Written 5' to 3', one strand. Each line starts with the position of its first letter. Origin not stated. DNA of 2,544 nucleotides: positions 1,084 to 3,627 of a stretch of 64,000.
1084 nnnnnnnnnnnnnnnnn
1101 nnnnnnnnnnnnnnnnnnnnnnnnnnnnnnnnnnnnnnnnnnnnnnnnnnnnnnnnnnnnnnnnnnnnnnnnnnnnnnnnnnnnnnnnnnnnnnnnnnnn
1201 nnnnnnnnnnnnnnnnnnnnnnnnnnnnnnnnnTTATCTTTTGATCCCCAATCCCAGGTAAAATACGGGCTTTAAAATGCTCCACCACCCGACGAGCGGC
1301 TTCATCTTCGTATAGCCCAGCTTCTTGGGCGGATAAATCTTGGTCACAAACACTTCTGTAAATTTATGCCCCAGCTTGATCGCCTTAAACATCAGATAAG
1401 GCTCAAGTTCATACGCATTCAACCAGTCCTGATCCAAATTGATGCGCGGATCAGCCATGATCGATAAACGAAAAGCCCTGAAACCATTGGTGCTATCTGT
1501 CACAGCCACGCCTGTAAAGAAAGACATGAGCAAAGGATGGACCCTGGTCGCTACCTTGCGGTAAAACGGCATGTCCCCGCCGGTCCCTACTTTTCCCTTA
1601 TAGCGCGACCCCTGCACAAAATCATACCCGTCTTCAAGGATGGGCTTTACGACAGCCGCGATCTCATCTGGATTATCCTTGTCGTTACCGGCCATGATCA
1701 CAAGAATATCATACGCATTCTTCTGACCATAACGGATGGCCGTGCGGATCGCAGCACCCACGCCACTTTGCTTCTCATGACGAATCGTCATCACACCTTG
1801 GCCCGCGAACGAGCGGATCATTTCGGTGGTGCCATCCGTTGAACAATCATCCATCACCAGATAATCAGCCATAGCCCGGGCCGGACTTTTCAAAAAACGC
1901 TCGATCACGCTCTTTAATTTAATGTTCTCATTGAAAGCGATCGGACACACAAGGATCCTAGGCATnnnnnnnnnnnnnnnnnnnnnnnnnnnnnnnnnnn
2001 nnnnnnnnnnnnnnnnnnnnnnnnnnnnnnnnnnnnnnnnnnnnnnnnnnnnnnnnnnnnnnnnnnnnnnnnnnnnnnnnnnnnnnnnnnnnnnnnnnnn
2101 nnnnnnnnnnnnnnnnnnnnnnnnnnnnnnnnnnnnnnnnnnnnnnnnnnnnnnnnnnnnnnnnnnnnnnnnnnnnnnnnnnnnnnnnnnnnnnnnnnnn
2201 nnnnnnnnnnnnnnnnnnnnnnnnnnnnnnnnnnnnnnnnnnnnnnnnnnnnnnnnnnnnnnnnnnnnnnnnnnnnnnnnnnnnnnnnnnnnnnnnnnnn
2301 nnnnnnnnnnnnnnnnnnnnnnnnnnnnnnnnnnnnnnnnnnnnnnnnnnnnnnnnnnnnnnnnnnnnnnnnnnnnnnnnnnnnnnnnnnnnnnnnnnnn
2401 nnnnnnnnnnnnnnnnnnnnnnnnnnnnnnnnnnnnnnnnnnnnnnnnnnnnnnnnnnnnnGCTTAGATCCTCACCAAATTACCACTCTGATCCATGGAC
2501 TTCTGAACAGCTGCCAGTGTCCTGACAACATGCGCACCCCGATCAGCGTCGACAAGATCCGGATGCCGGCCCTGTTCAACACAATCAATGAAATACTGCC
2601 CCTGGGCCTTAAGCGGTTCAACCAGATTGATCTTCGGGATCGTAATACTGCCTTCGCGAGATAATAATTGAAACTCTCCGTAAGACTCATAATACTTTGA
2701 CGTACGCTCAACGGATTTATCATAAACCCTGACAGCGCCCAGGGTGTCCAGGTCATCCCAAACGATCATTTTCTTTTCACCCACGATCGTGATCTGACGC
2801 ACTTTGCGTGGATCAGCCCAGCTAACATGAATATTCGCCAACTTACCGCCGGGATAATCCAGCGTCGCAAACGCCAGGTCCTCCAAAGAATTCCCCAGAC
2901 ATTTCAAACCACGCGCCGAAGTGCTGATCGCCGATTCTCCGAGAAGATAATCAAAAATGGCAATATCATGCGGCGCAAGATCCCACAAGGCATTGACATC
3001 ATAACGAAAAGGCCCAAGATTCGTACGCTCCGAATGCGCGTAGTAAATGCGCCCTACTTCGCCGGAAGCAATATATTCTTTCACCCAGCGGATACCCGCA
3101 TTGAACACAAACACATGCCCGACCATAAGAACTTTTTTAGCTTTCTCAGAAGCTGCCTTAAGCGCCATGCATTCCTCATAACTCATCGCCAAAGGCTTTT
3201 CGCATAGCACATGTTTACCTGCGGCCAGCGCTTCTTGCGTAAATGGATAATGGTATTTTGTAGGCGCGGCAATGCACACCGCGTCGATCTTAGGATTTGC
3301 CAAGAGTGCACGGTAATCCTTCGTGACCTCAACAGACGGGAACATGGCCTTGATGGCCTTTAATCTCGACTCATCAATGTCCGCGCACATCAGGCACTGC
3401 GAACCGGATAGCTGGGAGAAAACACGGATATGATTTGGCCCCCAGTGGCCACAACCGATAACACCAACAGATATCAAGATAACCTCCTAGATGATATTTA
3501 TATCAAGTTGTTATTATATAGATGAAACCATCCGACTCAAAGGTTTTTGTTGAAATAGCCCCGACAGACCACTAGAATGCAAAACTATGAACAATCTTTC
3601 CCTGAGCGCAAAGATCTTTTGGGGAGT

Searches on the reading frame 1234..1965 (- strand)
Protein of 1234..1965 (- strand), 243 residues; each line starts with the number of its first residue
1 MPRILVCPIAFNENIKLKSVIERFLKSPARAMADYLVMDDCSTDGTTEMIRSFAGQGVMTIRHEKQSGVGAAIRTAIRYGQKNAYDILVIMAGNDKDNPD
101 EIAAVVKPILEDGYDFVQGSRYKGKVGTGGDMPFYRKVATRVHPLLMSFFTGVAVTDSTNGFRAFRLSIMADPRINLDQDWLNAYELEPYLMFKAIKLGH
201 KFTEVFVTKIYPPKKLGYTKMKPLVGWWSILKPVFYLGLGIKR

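Call 50: find_encoding_contigs(protein=window:1234-1965:-, flank=10000, max_places=1)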
Protein window:1234-1965:- (243 aa): 8 contigs read that carry it; 1 place shown.
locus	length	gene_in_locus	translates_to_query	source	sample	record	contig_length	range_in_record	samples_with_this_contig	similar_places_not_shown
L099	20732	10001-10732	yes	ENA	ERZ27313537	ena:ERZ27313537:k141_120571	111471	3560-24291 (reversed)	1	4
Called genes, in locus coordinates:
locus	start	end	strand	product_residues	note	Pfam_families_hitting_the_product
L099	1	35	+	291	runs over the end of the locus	PF04055:Radical_SAM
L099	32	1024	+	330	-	PF03706:LPG_synthase_TM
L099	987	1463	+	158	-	PF05991:NYN_YacP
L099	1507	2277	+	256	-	PF02405:MlaE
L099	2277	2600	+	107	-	-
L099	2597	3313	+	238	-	PF00005:ABC_tran, PF13304:AAA_21 (faint)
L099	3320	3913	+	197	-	PF02470:MlaD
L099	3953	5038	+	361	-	PF21088:MS_channel_1st, PF00924:MS_channel_2nd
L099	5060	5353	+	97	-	PF02325:CCB3_YggT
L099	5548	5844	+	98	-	PF02575:YbaB_DNA_bd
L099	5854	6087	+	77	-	-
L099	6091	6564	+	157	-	PF03449:GreA_GreB_N, PF01272:GreA_GreB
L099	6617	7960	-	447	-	-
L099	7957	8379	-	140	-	-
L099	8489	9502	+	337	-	PF01408:GFO_IDH_MocA, PF02894:GFO_IDH_MocA_C, PF22725:GFO_IDH_MocA_C3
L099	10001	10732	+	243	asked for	PF00535:Glycos_transf_2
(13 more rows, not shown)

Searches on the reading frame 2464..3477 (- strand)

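Call 31: search_protein_families(library=pfam, proteins=[window:2464-3477:-], max_evalue=0.0001)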
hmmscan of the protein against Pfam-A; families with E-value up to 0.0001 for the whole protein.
window:2464-3477:- (337 aa): 3 families
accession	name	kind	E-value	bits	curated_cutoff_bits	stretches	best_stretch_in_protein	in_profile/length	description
PF01408.29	GFO_IDH_MocA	-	6.8e-30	104.7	24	1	2-121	1-120/120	Oxidoreductase family, NAD-binding Rossmann fold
PF22725.1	GFO_IDH_MocA_C3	-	5.8e-16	59.1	27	1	130-238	2-123/124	GFO/IDH/MocA C-terminal domain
PF02894.22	GFO_IDH_MocA_C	-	3.1e-13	50.5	22.9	1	133-331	1-213/218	Oxidoreductase family, C-terminal alpha/beta domain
